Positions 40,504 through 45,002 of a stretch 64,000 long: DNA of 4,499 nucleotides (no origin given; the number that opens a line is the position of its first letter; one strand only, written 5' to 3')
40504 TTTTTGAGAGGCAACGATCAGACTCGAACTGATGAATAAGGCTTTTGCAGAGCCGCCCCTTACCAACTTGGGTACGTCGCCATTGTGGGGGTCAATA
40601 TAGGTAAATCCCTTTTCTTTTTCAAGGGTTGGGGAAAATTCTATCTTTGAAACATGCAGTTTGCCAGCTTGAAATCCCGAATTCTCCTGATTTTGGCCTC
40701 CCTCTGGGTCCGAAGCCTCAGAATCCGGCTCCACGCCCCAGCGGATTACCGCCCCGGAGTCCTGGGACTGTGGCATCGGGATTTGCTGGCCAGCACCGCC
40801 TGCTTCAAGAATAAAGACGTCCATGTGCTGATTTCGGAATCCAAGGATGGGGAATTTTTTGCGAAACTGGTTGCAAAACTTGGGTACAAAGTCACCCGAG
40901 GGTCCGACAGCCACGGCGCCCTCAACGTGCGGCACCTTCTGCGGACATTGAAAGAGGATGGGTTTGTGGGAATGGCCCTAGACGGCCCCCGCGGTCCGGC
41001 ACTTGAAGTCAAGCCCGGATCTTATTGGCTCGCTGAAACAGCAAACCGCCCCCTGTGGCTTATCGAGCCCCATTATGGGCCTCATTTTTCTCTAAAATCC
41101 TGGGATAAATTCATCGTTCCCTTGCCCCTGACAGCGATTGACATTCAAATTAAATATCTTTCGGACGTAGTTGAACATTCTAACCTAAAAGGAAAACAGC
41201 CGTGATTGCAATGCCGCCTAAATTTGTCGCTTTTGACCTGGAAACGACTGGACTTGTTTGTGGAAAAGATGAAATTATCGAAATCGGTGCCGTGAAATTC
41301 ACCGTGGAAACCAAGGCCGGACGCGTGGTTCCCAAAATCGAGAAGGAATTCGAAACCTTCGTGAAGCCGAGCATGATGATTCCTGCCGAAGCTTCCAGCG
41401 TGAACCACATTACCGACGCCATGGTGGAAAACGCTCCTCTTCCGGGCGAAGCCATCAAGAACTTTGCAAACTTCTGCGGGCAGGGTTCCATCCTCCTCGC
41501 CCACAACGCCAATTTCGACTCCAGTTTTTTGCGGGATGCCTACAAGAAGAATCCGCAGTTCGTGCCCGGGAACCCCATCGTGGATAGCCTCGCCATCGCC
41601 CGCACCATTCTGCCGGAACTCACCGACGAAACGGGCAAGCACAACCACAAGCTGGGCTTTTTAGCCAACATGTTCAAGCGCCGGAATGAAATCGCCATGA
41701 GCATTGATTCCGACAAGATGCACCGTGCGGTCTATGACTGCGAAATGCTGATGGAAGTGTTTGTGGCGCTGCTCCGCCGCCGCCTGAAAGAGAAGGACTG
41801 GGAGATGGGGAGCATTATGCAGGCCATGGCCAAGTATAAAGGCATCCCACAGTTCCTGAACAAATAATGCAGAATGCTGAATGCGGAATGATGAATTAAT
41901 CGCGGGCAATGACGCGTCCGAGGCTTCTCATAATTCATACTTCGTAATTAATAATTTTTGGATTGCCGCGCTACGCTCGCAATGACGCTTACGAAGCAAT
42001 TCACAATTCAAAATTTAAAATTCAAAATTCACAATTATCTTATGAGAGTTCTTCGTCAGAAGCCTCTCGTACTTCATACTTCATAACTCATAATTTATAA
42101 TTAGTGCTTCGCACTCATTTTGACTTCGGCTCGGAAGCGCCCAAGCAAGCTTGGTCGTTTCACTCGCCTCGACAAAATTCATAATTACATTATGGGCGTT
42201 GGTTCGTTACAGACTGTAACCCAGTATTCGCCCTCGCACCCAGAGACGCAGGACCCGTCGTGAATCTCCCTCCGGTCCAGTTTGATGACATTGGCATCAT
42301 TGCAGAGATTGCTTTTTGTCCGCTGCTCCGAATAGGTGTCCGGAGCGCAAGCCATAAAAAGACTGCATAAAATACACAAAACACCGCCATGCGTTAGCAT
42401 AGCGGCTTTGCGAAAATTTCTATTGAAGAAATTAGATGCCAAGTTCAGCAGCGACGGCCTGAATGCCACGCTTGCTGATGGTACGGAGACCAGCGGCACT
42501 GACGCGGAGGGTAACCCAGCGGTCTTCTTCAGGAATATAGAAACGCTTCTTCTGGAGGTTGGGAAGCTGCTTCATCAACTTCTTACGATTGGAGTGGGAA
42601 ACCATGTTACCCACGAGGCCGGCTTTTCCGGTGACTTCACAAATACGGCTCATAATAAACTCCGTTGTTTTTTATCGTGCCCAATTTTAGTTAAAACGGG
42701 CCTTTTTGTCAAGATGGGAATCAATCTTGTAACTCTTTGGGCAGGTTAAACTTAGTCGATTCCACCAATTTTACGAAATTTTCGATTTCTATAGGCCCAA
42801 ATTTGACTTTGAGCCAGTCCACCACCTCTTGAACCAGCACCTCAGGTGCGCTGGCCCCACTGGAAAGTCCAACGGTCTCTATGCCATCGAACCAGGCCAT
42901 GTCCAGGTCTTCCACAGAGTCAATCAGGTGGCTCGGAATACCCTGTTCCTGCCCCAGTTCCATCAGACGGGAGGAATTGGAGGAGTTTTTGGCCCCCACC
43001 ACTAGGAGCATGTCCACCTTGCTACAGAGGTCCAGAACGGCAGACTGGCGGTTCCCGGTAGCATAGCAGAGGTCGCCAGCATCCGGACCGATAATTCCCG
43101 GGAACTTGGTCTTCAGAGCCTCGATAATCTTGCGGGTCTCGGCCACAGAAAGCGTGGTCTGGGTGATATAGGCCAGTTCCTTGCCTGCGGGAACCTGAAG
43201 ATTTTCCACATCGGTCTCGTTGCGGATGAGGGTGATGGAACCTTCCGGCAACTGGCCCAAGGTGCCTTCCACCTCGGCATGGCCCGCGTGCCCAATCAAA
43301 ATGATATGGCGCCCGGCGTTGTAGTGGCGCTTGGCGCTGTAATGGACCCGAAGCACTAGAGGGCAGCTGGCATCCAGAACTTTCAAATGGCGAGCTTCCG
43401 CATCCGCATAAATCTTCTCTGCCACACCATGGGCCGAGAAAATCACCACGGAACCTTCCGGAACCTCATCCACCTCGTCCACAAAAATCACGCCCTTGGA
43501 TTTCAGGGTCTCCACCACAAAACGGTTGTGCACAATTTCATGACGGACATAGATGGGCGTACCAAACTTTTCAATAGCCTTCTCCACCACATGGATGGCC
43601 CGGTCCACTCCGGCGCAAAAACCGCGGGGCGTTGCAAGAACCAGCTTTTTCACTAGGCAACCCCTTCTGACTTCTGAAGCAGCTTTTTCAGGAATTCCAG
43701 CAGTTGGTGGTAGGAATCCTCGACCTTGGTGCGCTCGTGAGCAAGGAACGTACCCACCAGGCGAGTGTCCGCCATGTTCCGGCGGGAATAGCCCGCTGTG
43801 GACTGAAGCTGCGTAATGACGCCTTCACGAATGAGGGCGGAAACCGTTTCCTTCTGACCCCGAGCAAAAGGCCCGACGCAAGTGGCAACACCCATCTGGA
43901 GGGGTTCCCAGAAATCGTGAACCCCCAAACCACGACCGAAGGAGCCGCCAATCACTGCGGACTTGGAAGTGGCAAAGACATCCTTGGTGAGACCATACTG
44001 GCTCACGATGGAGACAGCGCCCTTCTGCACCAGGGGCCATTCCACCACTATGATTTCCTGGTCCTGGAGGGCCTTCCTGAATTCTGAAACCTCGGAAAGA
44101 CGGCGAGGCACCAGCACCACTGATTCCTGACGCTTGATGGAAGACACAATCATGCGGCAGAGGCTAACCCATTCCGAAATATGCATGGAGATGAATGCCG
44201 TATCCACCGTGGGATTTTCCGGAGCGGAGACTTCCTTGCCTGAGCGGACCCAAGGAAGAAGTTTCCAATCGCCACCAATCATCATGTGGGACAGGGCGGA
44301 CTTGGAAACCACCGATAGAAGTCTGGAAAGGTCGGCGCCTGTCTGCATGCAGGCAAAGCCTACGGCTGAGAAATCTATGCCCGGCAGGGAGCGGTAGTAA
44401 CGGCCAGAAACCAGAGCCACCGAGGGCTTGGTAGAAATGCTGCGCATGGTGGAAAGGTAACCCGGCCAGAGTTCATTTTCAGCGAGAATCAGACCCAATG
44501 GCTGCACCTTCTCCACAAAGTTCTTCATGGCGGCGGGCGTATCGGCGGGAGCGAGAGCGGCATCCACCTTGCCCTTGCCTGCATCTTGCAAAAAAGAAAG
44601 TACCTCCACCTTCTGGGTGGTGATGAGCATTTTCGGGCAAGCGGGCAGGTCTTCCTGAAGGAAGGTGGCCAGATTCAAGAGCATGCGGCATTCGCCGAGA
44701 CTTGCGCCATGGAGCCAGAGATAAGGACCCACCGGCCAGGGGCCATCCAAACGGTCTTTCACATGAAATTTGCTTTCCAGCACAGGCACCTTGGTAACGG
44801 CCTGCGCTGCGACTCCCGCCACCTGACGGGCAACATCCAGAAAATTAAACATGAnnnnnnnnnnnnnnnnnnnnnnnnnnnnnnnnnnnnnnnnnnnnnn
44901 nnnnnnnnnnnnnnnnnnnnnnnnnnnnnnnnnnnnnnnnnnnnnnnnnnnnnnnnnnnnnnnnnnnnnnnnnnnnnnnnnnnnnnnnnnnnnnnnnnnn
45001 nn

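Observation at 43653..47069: msbA-like / LmtA-like methyltransferase / waaA operon: possible lipid A (or lipid A-like glycolipid) methylation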

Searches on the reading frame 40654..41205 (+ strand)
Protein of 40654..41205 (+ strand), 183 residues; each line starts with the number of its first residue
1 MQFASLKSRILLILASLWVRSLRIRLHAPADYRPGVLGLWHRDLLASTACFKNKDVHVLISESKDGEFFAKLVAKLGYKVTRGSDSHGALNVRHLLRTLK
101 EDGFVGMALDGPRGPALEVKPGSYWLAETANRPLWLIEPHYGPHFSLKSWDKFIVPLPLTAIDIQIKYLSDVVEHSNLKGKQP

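Call 3: search_protein_families(library=pfam, proteins=[window:40654-41205:+], max_evalue=0.01)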
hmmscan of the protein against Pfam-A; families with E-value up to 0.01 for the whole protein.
window:40654-41205:+ (183 aa): 1 family
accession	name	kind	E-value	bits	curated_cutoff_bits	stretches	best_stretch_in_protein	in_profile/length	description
PF04028.18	DUF374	-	4.9e-18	64.9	26.8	1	51-116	3-69/69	Domain of unknown function (DUF374)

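Call 4: search_protein_families(library=ncbifam, proteins=[window:40654-41205:+], max_evalue=0.01)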
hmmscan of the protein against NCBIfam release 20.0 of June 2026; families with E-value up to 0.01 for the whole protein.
window:40654-41205:+ (183 aa): 0 families

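Call 75: search_protein_families(library=ncbifam, proteins=[window:40654-41205:+], max_evalue=0.001)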
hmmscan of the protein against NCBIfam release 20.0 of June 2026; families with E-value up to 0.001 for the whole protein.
window:40654-41205:+ (183 aa): 0 families

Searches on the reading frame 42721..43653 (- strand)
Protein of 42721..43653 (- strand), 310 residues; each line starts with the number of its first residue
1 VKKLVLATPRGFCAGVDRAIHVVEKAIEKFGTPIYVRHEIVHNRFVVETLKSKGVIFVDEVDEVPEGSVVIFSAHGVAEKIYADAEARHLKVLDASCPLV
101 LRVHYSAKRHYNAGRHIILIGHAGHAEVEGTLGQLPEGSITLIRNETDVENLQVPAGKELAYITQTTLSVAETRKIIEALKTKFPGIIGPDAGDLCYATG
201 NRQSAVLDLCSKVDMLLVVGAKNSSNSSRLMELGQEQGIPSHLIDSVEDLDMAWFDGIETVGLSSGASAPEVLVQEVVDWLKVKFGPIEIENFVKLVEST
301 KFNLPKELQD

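Call 3: search_protein_families(library=pfam, proteins=[window:42721-43653:-], max_evalue=0.01)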
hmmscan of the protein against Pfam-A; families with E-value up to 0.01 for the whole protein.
window:42721-43653:- (310 aa): 1 family
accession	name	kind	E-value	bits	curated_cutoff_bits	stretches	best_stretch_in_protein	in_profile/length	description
PF02401.23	LYTB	-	2e-92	309.7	24.5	1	5-281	2-266/267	LytB protein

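Call 4: search_protein_families(library=ncbifam, proteins=[window:42721-43653:-], max_evalue=0.01)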
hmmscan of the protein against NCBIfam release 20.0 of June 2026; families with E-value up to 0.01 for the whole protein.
window:42721-43653:- (310 aa): 8 families
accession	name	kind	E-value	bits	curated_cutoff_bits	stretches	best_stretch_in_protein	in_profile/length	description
NF002188.0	PRK01045.1-2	equivalog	1.8e-132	441.2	420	1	3-309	2-308/315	4-hydroxy-3-methylbut-2-enyl diphosphate reductase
NF002190.0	PRK01045.1-4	subfamily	9.9e-130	432.1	389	1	3-309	8-316/321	4-hydroxy-3-methylbut-2-enyl diphosphate reductase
NF002189.0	PRK01045.1-3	equivalog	1.7e-120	401.8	444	1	2-309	14-320/326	4-hydroxy-3-methylbut-2-enyl diphosphate reductase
TIGR00216.1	ispH_lytB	equivalog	2.1e-90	302.7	187.85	1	4-282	2-280/282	4-hydroxy-3-methylbut-2-enyl diphosphate reductase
NF000907.0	PRK00087.1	equivalog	3.4e-70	237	624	1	3-282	2-276/671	bifunctional 4-hydroxy-3-methylbut-2-enyl diphosphate reductase/30S ribosomal protein S1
NF002187.0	PRK01045.1-1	equivalog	2.1e-69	233.8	276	1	4-282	3-276/282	4-hydroxy-3-methylbut-2-enyl diphosphate reductase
NF009024.0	PRK12360.1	equivalog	7.8e-60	202.6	387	1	3-282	2-279/281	4-hydroxy-3-methylbut-2-enyl diphosphate reductase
NF009911.0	PRK13371.1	equivalog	1.9e-34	119.4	440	2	4-135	57-195/405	4-hydroxy-3-methylbut-2-enyl diphosphate reductase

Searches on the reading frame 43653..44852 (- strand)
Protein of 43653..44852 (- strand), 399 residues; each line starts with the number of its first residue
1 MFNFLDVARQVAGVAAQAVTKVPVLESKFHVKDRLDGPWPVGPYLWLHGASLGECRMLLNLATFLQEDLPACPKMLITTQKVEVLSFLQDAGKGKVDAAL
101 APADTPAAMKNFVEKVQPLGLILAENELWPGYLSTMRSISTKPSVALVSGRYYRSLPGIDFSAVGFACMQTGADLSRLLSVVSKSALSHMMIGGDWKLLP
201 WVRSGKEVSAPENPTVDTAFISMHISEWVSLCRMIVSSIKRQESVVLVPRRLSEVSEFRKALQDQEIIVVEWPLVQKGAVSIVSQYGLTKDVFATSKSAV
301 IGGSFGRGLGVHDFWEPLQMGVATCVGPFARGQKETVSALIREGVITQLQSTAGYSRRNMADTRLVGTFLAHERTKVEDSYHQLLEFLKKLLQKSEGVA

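Call 3: search_protein_families(library=pfam, proteins=[window:43653-44852:-], max_evalue=0.01)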
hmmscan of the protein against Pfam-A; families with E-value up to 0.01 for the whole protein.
window:43653-44852:- (399 aa): 1 family
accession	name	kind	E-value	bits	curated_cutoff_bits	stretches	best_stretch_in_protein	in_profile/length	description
PF04413.22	Glycos_transf_N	-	7.4e-18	65.2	23.9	1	43-152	17-123/179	3-Deoxy-D-manno-octulosonic-acid transferase (kdotransferase)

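Call 4: search_protein_families(library=ncbifam, proteins=[window:43653-44852:-], max_evalue=0.01)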
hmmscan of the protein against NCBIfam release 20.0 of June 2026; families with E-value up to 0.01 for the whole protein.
window:43653-44852:- (399 aa): 5 families
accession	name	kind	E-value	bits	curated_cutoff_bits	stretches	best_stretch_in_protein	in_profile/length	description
NF004389.0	PRK05749.1-5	equivalog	2.5e-18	66.2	363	1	42-346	48-361/402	lipid IV(A) 3-deoxy-D-manno-octulosonic acid transferase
NF004388.0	PRK05749.1-4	equivalog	1.8e-15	56.4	438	2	44-139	51-145/425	lipid IV(A) 3-deoxy-D-manno-octulosonic acid transferase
NF004386.0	PRK05749.1-2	equivalog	4.9e-11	42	524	1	39-140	45-148/433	lipid IV(A) 3-deoxy-D-manno-octulosonic acid transferase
NF004387.0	PRK05749.1-3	equivalog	3.3e-08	32.7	617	1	39-138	53-149/440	lipid IV(A) 3-deoxy-D-manno-octulosonic acid transferase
NF004385.0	PRK05749.1-1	equivalog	1.7e-07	30.2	590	1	46-137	52-142/425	lipid IV(A) 3-deoxy-D-manno-octulosonic acid transferase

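Call 49: search_solved_structures(query=window:43653-44852:-, max_evalue=0.01, show_alignments=1)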
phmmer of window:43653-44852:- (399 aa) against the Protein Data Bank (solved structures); distinct sequences matched with E-value up to 0.01: 1.
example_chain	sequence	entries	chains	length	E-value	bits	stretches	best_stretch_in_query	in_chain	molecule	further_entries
2xci_A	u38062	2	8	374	1.1e-13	54.3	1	44-350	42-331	3-DEOXY-D-MANNO-2-OCTULOSONIC ACID TRANSFERASE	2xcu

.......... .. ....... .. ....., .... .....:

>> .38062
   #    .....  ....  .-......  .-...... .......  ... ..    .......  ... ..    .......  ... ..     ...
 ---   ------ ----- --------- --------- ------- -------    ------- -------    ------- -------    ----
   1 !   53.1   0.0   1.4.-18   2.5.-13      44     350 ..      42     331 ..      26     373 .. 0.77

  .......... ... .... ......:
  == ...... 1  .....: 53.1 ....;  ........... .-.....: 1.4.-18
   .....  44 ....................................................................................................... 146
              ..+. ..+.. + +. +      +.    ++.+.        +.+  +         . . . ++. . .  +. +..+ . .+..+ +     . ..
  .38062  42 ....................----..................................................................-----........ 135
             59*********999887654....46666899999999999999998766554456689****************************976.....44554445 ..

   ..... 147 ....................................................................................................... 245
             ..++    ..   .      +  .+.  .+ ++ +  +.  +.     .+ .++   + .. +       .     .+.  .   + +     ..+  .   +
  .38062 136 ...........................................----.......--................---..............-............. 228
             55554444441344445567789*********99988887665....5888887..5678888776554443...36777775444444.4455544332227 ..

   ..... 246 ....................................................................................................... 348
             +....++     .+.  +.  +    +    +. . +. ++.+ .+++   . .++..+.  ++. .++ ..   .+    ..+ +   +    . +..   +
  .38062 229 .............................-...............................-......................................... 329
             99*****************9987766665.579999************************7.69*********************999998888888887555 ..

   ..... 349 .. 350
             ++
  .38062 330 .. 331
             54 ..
